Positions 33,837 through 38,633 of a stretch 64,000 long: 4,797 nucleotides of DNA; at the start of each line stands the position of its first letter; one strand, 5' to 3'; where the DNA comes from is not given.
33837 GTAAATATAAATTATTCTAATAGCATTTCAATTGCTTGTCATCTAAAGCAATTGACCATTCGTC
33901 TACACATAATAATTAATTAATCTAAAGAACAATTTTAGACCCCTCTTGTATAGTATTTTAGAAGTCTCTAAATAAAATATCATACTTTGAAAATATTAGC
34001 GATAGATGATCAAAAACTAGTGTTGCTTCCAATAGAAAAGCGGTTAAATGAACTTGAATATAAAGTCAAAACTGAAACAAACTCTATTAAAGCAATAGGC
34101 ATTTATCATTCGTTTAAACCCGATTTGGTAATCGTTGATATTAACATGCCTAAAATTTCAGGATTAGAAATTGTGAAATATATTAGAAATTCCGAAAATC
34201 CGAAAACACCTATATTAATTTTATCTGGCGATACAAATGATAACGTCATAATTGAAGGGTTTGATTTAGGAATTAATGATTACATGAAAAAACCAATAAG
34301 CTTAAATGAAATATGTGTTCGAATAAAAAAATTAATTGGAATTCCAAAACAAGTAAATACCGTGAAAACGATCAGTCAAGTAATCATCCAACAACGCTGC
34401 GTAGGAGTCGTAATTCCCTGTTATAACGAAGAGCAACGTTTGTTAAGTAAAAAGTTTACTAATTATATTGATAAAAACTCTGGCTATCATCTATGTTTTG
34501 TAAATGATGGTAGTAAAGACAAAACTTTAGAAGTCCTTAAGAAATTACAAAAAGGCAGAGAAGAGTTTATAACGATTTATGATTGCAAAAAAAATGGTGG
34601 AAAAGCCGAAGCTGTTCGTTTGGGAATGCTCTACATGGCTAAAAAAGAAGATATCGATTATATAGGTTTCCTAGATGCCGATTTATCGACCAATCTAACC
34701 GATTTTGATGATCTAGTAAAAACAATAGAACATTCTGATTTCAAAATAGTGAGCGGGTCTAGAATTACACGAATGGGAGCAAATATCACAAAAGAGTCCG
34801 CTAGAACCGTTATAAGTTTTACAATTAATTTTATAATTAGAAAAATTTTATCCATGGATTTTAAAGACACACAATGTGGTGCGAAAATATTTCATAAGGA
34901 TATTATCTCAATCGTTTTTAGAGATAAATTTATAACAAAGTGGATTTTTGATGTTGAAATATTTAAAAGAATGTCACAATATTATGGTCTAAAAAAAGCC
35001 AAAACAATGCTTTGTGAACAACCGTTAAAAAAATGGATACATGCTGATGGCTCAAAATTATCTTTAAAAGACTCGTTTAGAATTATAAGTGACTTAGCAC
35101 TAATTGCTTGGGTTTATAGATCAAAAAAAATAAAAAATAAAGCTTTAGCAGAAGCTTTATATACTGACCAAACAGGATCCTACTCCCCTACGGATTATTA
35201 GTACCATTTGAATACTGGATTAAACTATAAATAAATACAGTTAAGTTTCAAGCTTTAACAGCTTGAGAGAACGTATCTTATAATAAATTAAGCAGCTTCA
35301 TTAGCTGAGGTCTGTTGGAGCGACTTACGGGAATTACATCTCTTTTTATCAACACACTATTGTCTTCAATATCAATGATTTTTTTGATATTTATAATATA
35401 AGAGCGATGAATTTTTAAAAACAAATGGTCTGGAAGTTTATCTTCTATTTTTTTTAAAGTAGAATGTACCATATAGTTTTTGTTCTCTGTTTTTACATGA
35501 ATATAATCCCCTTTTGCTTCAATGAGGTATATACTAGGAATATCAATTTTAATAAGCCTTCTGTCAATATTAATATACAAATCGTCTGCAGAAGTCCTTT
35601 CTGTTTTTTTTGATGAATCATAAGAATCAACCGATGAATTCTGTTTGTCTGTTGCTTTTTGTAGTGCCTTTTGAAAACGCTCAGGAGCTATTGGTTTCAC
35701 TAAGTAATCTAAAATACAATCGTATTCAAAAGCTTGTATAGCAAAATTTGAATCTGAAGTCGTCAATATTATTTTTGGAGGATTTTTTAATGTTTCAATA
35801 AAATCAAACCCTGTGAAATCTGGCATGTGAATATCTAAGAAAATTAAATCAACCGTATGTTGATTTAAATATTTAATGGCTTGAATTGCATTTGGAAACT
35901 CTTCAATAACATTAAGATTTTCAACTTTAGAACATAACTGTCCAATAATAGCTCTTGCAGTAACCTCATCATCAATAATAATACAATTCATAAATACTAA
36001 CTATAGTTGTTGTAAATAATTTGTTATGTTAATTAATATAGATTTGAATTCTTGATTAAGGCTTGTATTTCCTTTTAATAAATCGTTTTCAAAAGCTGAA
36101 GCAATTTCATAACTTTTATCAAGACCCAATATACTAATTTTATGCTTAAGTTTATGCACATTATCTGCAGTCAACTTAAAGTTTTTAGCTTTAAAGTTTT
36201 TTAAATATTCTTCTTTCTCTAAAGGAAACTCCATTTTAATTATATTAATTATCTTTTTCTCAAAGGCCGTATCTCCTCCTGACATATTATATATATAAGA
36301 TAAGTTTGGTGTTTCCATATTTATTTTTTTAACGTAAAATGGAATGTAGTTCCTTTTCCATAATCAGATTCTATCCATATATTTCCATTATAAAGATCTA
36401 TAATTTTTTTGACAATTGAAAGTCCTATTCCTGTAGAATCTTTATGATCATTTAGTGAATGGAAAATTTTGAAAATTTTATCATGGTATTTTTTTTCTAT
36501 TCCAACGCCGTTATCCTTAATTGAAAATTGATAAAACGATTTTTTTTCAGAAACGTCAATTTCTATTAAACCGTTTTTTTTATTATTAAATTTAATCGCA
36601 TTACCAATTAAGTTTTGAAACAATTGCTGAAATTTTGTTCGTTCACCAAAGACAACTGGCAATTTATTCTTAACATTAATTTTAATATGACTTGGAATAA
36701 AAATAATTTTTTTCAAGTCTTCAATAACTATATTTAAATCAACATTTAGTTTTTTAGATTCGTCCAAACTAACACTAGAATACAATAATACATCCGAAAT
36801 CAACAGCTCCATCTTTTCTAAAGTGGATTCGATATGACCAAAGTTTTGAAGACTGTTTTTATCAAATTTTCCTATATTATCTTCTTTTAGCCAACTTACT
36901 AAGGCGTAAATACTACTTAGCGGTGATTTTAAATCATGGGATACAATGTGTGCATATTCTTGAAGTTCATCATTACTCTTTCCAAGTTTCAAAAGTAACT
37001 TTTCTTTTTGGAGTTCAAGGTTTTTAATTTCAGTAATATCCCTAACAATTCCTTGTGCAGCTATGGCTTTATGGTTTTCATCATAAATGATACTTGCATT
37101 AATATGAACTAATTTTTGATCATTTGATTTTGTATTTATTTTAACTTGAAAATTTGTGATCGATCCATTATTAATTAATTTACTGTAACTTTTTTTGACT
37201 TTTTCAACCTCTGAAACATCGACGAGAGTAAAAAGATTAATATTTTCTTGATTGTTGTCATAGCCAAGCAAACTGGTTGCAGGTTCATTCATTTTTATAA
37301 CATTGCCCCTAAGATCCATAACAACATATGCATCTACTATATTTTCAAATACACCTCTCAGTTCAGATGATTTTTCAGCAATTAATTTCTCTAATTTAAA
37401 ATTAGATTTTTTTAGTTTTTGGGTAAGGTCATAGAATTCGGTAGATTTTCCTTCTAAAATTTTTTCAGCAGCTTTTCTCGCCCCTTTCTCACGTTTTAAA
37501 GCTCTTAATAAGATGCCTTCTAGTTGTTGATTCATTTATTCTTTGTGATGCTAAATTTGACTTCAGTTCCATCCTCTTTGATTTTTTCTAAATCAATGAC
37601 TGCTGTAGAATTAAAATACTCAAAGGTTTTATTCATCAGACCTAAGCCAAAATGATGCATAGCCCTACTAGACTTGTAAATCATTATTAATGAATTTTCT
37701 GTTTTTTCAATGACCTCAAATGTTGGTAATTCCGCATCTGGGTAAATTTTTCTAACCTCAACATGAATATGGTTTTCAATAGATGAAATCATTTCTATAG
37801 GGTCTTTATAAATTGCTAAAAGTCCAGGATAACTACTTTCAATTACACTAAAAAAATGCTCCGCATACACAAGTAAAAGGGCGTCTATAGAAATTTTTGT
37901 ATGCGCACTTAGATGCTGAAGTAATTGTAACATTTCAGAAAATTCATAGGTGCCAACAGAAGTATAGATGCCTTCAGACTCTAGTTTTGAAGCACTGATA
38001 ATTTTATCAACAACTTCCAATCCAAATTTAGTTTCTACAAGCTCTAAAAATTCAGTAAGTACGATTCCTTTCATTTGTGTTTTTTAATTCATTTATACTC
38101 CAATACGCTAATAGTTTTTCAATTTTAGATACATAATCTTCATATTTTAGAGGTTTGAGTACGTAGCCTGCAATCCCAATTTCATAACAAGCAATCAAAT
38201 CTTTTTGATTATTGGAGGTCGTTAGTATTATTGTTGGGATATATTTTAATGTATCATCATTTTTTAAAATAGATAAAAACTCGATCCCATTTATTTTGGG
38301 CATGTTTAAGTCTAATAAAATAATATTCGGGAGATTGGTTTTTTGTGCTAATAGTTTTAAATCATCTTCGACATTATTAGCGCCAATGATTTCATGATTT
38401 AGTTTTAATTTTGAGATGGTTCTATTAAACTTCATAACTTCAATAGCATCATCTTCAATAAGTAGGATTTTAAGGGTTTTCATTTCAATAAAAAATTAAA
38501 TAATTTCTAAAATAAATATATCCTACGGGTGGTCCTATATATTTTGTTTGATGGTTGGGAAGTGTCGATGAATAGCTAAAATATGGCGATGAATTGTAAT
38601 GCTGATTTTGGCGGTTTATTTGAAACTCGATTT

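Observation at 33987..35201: Receiver domain fused to a GT2 glycosyltransferase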

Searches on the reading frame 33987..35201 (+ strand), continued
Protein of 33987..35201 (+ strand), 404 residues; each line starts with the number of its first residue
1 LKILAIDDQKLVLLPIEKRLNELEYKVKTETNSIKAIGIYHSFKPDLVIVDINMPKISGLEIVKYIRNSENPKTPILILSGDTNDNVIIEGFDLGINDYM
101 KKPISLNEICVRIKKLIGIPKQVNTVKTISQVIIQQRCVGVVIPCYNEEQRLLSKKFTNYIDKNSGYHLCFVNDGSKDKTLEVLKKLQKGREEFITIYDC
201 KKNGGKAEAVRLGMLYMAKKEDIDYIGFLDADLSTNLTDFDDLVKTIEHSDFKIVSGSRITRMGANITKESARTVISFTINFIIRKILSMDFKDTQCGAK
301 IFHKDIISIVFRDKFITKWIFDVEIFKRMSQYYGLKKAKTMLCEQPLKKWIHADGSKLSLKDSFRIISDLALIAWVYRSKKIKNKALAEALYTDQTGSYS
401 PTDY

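Call 86: list_cluster_members(proteins=[P0122, P0124, P0125, P0126, P0127, P0128, P0130, P0132, P0139, P0266])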
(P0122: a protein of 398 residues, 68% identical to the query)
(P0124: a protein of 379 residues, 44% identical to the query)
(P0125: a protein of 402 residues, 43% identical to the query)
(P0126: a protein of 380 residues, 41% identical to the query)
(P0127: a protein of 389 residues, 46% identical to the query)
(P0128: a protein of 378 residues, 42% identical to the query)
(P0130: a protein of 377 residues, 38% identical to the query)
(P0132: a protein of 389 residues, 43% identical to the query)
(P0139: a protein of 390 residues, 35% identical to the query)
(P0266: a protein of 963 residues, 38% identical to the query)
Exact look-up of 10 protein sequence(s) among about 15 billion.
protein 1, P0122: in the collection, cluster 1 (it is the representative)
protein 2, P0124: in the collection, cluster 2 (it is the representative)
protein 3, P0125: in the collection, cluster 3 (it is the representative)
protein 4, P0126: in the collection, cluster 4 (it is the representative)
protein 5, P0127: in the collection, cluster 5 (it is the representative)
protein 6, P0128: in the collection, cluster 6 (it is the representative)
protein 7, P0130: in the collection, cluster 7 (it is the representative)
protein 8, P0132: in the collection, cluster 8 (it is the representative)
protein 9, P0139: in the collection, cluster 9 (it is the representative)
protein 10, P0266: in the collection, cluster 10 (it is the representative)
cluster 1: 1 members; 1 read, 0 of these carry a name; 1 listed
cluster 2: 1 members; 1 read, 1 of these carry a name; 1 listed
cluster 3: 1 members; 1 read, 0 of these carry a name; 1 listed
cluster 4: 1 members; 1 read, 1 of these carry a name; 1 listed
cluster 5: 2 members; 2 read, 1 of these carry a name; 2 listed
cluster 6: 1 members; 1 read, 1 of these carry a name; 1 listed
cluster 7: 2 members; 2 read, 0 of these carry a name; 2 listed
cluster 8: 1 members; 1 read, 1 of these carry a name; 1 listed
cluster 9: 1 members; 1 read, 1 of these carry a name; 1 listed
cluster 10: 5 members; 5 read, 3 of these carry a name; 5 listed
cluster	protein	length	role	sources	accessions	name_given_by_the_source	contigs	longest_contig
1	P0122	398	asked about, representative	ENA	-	-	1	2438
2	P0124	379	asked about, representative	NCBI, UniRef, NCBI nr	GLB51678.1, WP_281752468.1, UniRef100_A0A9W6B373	transcriptional regulator [Neptunitalea chrysea] | Transcriptional regulator n=1 Tax=Neptunitalea chrysea TaxID=1647581 ... | response regulator [Neptunitalea chrysea]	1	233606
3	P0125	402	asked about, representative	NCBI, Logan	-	-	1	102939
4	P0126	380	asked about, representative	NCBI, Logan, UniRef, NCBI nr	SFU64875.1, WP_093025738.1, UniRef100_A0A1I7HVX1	Glycosyl transferase family 2 [Pustulibacterium marinum] | Glycosyl transferase family 2 n=1 Tax=Pustulibacterium marinum TaxID=1224947 ... | response regulator [Pustulibacterium marinum]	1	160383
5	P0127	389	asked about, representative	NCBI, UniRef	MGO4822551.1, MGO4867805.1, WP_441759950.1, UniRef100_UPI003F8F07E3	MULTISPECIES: response regulator [unclassified Flavobacterium] | response regulator n=1 Tax=unclassified Flavobacterium TaxID=196869 RepID=UPI003F8F07E3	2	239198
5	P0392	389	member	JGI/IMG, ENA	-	-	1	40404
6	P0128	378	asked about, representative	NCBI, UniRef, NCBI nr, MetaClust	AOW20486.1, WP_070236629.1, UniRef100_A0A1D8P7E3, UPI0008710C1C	response regulator [Urechidicola croceus] | Response regulatory domain-containing protein n=1 Tax=Urechidicola croceus TaxID=1850246 ... | status=active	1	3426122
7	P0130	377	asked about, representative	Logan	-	-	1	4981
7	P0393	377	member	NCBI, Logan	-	-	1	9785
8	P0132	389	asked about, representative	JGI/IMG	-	DNA-binding response OmpR family regulator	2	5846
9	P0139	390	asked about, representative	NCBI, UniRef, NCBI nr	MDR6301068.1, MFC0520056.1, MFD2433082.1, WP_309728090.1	response regulator [Mesonia maritima] | DNA-binding response OmpR family regulator n=1 Tax=Mesonia maritima TaxID=1793873 ...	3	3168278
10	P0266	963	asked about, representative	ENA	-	-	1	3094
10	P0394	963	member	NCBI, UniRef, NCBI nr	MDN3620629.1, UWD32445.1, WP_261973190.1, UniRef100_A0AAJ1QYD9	DUF6311 domain-containing protein [Polaribacter undariae] | DUF6311 domain-containing protein n=1 Tax=Polaribacter sejongensis TaxID=985043 ...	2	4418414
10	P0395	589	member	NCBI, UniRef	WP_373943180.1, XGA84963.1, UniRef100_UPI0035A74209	DUF6311 domain-containing protein [Polaribacter sejongensis] | DUF6311 domain-containing protein n=1 Tax=Polaribacter sejongensis TaxID=985043 ...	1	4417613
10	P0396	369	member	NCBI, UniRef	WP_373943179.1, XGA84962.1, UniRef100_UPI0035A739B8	hypothetical protein OEG92_08875 [Polaribacter sejongensis] | hypothetical protein n=1 Tax=Polaribacter sejongensis TaxID=985043 RepID=UPI0035A739B8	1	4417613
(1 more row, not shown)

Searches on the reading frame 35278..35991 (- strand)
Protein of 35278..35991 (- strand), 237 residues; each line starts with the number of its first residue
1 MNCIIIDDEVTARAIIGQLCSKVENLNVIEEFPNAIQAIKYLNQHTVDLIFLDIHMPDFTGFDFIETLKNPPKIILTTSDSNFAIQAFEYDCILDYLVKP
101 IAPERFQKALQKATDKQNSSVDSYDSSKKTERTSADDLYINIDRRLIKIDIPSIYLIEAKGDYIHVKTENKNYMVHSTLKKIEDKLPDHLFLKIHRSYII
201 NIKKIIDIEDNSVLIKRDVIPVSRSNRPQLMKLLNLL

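Call 3: search_protein_families(library=pfam, proteins=[window:35278-35991:-], max_evalue=0.001)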
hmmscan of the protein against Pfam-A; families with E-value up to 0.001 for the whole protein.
window:35278-35991:- (237 aa): 2 families
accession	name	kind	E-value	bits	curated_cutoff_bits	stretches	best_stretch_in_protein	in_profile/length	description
PF04397.21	LytTR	-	9.7e-21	74.3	22.6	1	145-234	2-97/98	LytTr DNA-binding domain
PF00072.30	Response_reg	-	1.3e-19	70.8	30.2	1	4-110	2-110/111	Response regulator receiver domain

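Call 4: search_protein_families(library=ncbifam, proteins=[window:35278-35991:-], max_evalue=0.001)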
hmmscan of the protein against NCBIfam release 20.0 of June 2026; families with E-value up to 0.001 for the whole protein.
window:35278-35991:- (237 aa): 63 families (the best 25 are shown)
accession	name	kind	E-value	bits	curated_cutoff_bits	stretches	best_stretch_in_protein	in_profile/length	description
NF008677.0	PRK11697.1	equivalog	2e-37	128.8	246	1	1-234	2-235/238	two-component system response regulator BtsR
NF010684.1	PRK14084.1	equivalog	6.6e-34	117.8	375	1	1-210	1-222/254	response regulator transcription factor LytR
NF001965.0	PRK00742.1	subfamily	2.1e-13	50.2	293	1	3-129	6-135/357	chemotaxis-specific protein-glutamate methyltransferase CheB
NF007935.0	PRK10651.1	equivalog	1.7e-12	47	250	1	3-115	9-125/216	two-component system response regulator NarL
NF049963.1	RespRegFlgRCampy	domain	3e-11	42.9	750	1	1-137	1-134/429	fla regulon two-component system response regulator FlgR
NF007708.0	PRK10403.1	equivalog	6.6e-11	42.1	343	1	3-136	9-149/215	nitrate/nitrite response regulator protein NarP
NF052313.1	T9SS_RR_PorX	equivalog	2.2e-10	39.9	300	1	28-125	26-127/513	T9SS response regulator signal transducer PorX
NF007750.0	PRK10430.1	equivalog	1.1e-09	38.2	262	1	1-118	2-125/239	two-component system response regulator DcuR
TIGR01818.1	ntrC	equivalog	1.3e-09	37.4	558.6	1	4-125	2-125/463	nitrogen regulation protein NR(I)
NF045944.1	ResRegRpaBCyano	equivalog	1.9e-09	37.2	330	1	4-158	1-156/229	response regulator transcription factor RpaB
NF053512.1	nitric_RR_NosR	exception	2e-09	37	400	1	5-121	3-122/422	response regulator c-di-GMP phosphodiesterase, NosR family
NF033117.2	vanR_ACDEGLN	exception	2.4e-09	37.1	350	1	4-178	2-176/226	VanR-ABDEGLN family response regulator transcription factor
NF006900.1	PRK09390.1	equivalog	2.8e-09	36.8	255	1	4-129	8-135/203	response regulator FixJ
TIGR02875.1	spore_0_A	equivalog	7.4e-09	35.2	200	1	3-153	5-163/262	sporulation transcription factor Spo0A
NF012227.0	AdeR_RR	equivalog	7.9e-09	35.3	340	1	4-117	15-133/239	efflux system response regulator transcription factor AdeR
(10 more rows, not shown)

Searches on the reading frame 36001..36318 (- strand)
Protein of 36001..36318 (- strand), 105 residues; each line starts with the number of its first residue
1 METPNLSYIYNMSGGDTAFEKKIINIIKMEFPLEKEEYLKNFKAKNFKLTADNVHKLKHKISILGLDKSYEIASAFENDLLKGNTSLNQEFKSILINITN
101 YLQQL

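Call 3: search_protein_families(library=pfam, proteins=[window:36001-36318:-], max_evalue=0.001)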
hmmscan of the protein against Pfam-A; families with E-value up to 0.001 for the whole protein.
window:36001-36318:- (105 aa): 0 families

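Call 4: search_protein_families(library=ncbifam, proteins=[window:36001-36318:-], max_evalue=0.001)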
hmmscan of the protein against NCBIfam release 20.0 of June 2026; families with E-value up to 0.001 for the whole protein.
window:36001-36318:- (105 aa): 0 families

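Call 20: search_protein_families(library=pfam, proteins=[window:36001-36318:-], max_evalue=1)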
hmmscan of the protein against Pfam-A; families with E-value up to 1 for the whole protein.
window:36001-36318:- (105 aa): 2 families
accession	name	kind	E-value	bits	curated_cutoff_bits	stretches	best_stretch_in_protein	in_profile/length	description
PF01627.28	Hpt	-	0.0083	16.8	24.6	1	42-93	21-72/84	Hpt domain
PF22451.2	NirdL-like_HTH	-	0.2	11.7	27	1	20-36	1-17/47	Siroheme decarboxylase NirDL-like HTH domain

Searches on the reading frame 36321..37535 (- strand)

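Call 3: search_protein_families(library=pfam, proteins=[window:36321-37535:-], max_evalue=0.001)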
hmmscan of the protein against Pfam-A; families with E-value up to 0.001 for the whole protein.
window:36321-37535:- (404 aa): 7 families
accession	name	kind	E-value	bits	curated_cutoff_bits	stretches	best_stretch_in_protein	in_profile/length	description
PF02518.31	HATPase_c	-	2.8e-25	89.3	26.4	1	299-403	3-108/111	Histidine kinase-, DNA gyrase B-, and HSP90-like ATPase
PF13426.13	PAS_9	-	4.8e-10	40.1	27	1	68-169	2-103/103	PAS domain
PF14501.12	HATPase_c_5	-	2.9e-09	37.2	22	1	302-391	6-91/102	GHKL domain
PF00989.32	PAS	-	1.4e-08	35.2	22.6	1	58-167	2-113/113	PAS fold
PF00512.31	HisKA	-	1.4e-08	35.1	26.9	1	192-254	3-62/66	His Kinase A (phospho-acceptor) domain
PF13188.13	PAS_8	-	4.7e-06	26.8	21.8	1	59-106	3-51/65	PAS domain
PF08447.18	PAS_3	-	0.00025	21.7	25.6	1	80-164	2-89/89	PAS fold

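Call 4: search_protein_families(library=ncbifam, proteins=[window:36321-37535:-], max_evalue=0.001)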
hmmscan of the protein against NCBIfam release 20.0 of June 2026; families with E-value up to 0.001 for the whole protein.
window:36321-37535:- (404 aa): 73 families (the best 25 are shown)
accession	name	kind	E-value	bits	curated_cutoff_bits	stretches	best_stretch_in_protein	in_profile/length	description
NF046044.1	PnpS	equivalog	7.8e-40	137.1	400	1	23-402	18-389/390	two-component system histidine kinase PnpS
NF008468.0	PRK11360.1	equivalog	1.1e-39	136.4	646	1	53-403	264-607/616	two-component system sensor histidine kinase AtoS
TIGR02966.1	phoR_proteo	equivalog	5e-38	131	334.2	1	54-402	3-333/333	phosphate regulon sensor histidine kinase PhoR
NF033092.0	HK_WalK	equivalog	4.2e-37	128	725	1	32-402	237-592/594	cell wall metabolism sensor histidine kinase WalK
NF047465.1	hybrid_HK_LvrA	exception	3.2e-36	124.7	1200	1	170-404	580-818/819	hybrid histidine kinase/response regulator LvrA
NF047874.1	MASE3_PAS_HK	subfamily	6.3e-34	117.8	560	2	308-403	526-624/655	MASE3 domain-containing sensor histidine kinase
NF006800.0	PRK09303.1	equivalog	8.5e-33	113.8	342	1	159-402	123-375/383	histidine kinase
NF008312.0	PRK11100.1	equivalog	1.4e-28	100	356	1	167-403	233-473/477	two-component system sensor histidine kinase CreC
TIGR02956.1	TMAO_torS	equivalog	9.8e-28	96.7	676.5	1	198-402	471-680/967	TMAO reductase system sensor histidine kinase/response regulator TorS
NF041947.1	LuxQ_Vibrio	equivalog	8.7e-27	93.4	1200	1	19-402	315-694/843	quorum-sensing autoinducer 2 sensor kinase/phosphatase LuxQ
NF045911.1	TCSHisKinNblS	equivalog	1.9e-26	92.6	1000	1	33-403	242-619/621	two-component system sensor histidine kinase NblS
NF041735.1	hist_kin_RppB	equivalog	3.6e-26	91.9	400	1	187-402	212-437/438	two-component system sensor histidine kinase RppB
NF008302.0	PRK11091.1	equivalog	4.6e-25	87.9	838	1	11-403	113-504/779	aerobic respiration two-component sensor histidine kinase ArcB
NF045595.1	HK_scytonemin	equivalog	7.3e-25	87.4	865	1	49-402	274-633/637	scytonemin biosynthesis sensor histidine kinase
NF041777.1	sens_FixL_Rhizob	equivalog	9.4e-24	83.9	850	2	283-402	360-479/485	sensor protein FixL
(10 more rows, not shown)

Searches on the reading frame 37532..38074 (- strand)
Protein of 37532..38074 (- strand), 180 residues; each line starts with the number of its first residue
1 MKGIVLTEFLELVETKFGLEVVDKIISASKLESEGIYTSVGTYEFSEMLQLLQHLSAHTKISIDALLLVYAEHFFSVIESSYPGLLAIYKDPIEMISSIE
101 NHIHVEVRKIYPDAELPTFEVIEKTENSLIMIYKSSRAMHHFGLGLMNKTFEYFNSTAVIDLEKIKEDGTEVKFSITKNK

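Call 3: search_protein_families(library=pfam, proteins=[window:37532-38074:-], max_evalue=0.001)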
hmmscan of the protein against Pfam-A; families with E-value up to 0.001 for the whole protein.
window:37532-38074:- (180 aa): 2 families
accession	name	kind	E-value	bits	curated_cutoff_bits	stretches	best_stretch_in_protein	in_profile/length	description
PF07700.20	HNOB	-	6.9e-38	130.6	25.5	1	2-160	1-161/163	Haem-NO-binding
PF24787.1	TEX47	-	0.00088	19.4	25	1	23-99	3-77/192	Testis-expressed protein 47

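Call 4: search_protein_families(library=ncbifam, proteins=[window:37532-38074:-], max_evalue=0.001)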
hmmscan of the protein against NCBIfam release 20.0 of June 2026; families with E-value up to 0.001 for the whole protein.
window:37532-38074:- (180 aa): 0 families

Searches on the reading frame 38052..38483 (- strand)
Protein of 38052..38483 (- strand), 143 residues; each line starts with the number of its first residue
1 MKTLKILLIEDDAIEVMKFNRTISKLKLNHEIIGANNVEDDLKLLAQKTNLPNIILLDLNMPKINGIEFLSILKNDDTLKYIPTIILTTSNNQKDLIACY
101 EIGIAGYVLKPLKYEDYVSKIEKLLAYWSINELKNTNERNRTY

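Call 3: search_protein_families(library=pfam, proteins=[window:38052-38483:-], max_evalue=0.001)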
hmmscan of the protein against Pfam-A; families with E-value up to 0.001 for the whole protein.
window:38052-38483:- (143 aa): 1 family
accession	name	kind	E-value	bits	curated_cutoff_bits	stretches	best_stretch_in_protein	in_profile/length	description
PF00072.30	Response_reg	-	7.5e-19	68.4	30.2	1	6-121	1-110/111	Response regulator receiver domain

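Call 4: search_protein_families(library=ncbifam, proteins=[window:38052-38483:-], max_evalue=0.001)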
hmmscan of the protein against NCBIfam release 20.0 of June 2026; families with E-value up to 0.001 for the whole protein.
window:38052-38483:- (143 aa): 88 families (the best 25 are shown)
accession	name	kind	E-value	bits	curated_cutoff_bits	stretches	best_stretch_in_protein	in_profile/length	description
TIGR02154.1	PhoB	equivalog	2.2e-16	59.9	296.2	1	4-126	3-121/226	phosphate regulon transcriptional regulator PhoB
NF007935.0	PRK10651.1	equivalog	1.7e-15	56.8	250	1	4-123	7-122/216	two-component system response regulator NarL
NF053854.1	RespRegPhoBBctds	equivalog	1.3e-13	50.8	270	1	7-135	2-125/225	two-component system response regulator PhoB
NF007135.0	PRK09581.1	equivalog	1.5e-13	50.4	474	1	6-138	5-134/457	PleD family two-component system response regulator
NF052445.1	RespRegMctR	equivalog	9.7e-13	48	300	1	4-124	2-118/205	two-component system response regulator MctR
NF007901.0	PRK10610.1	equivalog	2.1e-12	47.3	189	1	2-124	4-123/129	chemotaxis response regulator CheY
NF007969.0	PRK10693.1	equivalog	3e-12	46.2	329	1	5-114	9-112/337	two-component system response regulator RssB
NF008199.0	PRK10955.1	equivalog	5.3e-12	46.2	341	1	5-138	3-128/232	envelope stress response regulator transcription factor CpxR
TIGR02875.1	spore_0_A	equivalog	6.5e-12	45.2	200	1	7-137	5-133/262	sporulation transcription factor Spo0A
NF041880.1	EPS_EpsF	equivalog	2.1e-11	43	900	1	32-129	22-118/492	response regulator EpsF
NF041733.1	resp_reg_CseB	equivalog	2.2e-11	43.6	350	1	5-136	2-126/228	two-component system response regulator CseB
NF040689.1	MtrAB_MtrA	equivalog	3.9e-11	42.7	300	1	26-125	16-113/219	MtrAB system response regulator MtrA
TIGR02956.1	TMAO_torS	equivalog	8.1e-11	40.7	676.5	1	2-132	700-827/967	TMAO reductase system sensor histidine kinase/response regulator TorS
NF038297.2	hybrid_HK_HrmK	equivalog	8.4e-11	41.2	725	1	3-116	490-599/607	hybrid histidine kinase/response regulator HrmK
TIGR01387.1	cztR_silR_copR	subfamily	1.3e-10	41.3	279.2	1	6-126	1-115/218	heavy metal response regulator transcription factor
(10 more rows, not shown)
